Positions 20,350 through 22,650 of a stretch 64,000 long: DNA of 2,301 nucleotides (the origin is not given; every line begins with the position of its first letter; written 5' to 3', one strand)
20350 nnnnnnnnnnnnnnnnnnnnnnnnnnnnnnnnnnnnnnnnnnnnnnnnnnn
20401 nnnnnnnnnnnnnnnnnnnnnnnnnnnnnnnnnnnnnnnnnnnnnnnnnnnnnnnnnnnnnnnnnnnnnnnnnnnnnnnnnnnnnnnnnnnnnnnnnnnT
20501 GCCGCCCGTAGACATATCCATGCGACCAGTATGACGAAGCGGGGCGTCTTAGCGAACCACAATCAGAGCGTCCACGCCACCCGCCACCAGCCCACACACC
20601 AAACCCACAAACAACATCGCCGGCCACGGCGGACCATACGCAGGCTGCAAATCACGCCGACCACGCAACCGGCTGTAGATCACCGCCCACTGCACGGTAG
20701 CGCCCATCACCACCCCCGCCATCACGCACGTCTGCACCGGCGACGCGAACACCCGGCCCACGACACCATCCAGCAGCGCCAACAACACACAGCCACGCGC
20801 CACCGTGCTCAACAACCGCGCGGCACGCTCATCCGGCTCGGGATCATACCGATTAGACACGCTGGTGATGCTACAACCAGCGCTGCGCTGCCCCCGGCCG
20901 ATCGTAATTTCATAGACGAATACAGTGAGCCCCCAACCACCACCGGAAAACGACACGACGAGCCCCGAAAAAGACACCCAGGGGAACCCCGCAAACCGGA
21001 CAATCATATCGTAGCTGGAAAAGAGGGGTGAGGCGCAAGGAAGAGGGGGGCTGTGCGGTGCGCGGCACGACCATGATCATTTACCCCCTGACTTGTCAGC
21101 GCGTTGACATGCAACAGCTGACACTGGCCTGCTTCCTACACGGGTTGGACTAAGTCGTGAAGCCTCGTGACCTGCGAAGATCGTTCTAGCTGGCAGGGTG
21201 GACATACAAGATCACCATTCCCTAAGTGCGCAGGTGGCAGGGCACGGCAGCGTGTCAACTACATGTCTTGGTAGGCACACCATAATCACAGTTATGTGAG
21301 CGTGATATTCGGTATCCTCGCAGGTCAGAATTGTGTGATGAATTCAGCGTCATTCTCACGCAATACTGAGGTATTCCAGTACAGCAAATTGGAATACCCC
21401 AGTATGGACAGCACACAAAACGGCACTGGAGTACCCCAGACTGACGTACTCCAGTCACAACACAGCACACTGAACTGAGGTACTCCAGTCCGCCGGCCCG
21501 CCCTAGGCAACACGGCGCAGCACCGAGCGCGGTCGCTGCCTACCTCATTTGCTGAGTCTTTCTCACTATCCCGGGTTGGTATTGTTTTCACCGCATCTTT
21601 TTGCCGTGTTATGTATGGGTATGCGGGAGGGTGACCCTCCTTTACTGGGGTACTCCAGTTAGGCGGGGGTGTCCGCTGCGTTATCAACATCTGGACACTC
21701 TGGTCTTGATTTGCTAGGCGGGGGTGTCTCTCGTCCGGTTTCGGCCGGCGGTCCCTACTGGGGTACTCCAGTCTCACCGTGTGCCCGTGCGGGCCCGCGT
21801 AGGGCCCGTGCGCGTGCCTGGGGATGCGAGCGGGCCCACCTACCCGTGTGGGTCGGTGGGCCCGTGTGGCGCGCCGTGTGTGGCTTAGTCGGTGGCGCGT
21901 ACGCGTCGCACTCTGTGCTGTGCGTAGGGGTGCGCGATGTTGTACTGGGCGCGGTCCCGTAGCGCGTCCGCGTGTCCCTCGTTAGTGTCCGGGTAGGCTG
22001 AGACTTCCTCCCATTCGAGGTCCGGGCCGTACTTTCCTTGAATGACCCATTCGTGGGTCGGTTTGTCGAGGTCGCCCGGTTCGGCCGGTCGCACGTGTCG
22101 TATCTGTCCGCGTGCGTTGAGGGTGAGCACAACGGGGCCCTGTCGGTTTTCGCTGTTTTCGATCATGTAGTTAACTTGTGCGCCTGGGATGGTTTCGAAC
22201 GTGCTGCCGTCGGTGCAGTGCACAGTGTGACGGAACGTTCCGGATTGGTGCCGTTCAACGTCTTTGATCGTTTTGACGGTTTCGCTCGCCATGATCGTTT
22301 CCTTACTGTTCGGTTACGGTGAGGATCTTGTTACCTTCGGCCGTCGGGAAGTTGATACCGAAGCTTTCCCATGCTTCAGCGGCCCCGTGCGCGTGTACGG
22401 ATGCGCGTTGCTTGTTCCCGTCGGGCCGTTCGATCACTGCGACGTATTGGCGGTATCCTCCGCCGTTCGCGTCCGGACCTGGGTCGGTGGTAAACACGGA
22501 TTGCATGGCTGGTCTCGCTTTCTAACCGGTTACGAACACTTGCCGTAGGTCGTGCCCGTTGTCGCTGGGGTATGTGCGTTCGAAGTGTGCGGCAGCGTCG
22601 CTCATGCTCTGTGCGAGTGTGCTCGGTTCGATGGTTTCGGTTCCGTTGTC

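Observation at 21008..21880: Lower-GC non-coding region with seven copies of a 16-bp palindrome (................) and TTGACA promoters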

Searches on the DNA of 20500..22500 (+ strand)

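Call 7: search_dna_similar(query=window:20500-22500:+, collection=phages, mode=near, max_rows=30)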
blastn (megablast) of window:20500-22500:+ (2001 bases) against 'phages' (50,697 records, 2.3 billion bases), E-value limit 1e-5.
No match.

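Call 24: search_rna_families(source=window, start=20900, end=22000, threshold=evalue, max_evalue=1)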
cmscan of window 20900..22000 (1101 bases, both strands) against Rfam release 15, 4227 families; matches with E-value up to 1: 3.
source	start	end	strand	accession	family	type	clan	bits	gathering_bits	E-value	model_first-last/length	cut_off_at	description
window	21420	21496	-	RF03577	mir-9193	Gene; miRNA;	-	26.8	55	0.027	1-74/74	no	mir-9193 microRNA precursor family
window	21298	21404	+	RF01628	ceN38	Gene; snRNA; snoRNA; HACA-box;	-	24.1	50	0.099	1-137/137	no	Caenorhabditis snoRNA ceN38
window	21416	21497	-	RF03214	mir-769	Gene; miRNA;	-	19.4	57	0.75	1-81/81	no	mir-769 microRNA precursor family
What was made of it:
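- There is no Rfam match (call 24) and no homologous sequences to test covariation.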

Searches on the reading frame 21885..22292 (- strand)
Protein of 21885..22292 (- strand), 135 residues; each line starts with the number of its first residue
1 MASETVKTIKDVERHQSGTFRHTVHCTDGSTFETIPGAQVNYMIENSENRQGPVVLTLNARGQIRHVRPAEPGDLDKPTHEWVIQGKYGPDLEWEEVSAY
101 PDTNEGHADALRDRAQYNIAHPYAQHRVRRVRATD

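Call 10: search_protein_families(library=pfam, proteins=[window:21885-22292:-], max_evalue=0.01)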
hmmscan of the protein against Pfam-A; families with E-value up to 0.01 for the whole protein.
window:21885-22292:- (135 aa): 0 families

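Call 11: search_protein_families(library=phrogs, proteins=[window:21885-22292:-], max_evalue=0.001)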
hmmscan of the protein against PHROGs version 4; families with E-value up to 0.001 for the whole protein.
window:21885-22292:- (135 aa): 0 families

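Call 18: find_related_loci(query=window:21885-22292:-, collection=viral_contigs, flank=10000)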
Query window:21885-22292:- (135 aa) in viral_contigs; peptide patterns used: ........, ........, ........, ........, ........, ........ (x = any residue, [..] = any of these).
11 stretches matched a pattern, but none encodes a relative of the query by tblastn (E <= 1e-3).

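Call 32: find_homologous_proteins(query=window:21885-22292:-, max_evalue=0.001)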
Query window:21885-22292:- (135 aa): 1 proteins with E <= 0.001 among 7 candidates.
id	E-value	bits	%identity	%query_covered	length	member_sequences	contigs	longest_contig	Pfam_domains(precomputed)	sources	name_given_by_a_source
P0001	2.4e-86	304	99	100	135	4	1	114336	-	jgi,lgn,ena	-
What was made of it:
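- Tried and rejected: The 135-aa neighbour is an orphan (call 32).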
